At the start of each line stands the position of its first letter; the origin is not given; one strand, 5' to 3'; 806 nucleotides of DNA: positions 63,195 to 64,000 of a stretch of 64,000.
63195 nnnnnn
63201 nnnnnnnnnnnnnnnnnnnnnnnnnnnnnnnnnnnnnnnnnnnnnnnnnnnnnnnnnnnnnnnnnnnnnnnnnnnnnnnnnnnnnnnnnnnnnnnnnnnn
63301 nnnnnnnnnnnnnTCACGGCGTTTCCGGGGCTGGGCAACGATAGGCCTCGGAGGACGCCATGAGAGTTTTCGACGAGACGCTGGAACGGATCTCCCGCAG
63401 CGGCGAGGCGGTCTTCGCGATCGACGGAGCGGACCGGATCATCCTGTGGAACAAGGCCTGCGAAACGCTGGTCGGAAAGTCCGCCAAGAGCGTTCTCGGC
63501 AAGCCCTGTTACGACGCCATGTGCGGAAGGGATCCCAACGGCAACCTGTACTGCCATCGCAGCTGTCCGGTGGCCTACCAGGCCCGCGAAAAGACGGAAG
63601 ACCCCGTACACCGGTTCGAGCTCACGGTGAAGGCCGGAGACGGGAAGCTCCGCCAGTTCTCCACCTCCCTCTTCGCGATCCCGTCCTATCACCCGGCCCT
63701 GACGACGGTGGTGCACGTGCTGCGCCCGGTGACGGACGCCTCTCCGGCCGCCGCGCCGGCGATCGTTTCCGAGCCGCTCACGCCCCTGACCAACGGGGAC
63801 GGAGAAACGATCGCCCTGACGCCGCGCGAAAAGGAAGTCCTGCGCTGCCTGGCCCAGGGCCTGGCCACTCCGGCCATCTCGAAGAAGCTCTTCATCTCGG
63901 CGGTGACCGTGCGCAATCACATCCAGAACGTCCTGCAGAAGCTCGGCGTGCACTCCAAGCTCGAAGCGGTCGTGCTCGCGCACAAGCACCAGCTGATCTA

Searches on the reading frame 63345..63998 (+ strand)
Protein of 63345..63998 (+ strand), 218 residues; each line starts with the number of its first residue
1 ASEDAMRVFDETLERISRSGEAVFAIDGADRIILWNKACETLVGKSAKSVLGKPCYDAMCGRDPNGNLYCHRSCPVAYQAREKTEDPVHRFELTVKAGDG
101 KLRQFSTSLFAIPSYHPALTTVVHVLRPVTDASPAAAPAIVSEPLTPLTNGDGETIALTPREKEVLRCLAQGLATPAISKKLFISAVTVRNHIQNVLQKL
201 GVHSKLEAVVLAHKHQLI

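Call 8: search_protein_families(library=pfam, proteins=[window:63345-63998:+], max_evalue=0.001)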
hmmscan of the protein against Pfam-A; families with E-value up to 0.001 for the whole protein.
window:63345-63998:+ (218 aa): 5 families
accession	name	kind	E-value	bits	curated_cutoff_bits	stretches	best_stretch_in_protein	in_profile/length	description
PF00196.25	GerE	-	2.9e-20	72.1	23.5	1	158-212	3-57/57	Bacterial regulatory proteins, luxR family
PF00989.32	PAS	-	9.4e-07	29.3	22.6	1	17-103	8-87/113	PAS fold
PF13426.13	PAS_9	-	2.1e-05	25.1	27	1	23-131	4-103/103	PAS domain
PF08448.16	PAS_4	-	8.3e-05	23.2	23.1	1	18-131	3-107/110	PAS fold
PF13188.13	PAS_8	-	0.0009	19.5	21.8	0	20-64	11-52/65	PAS domain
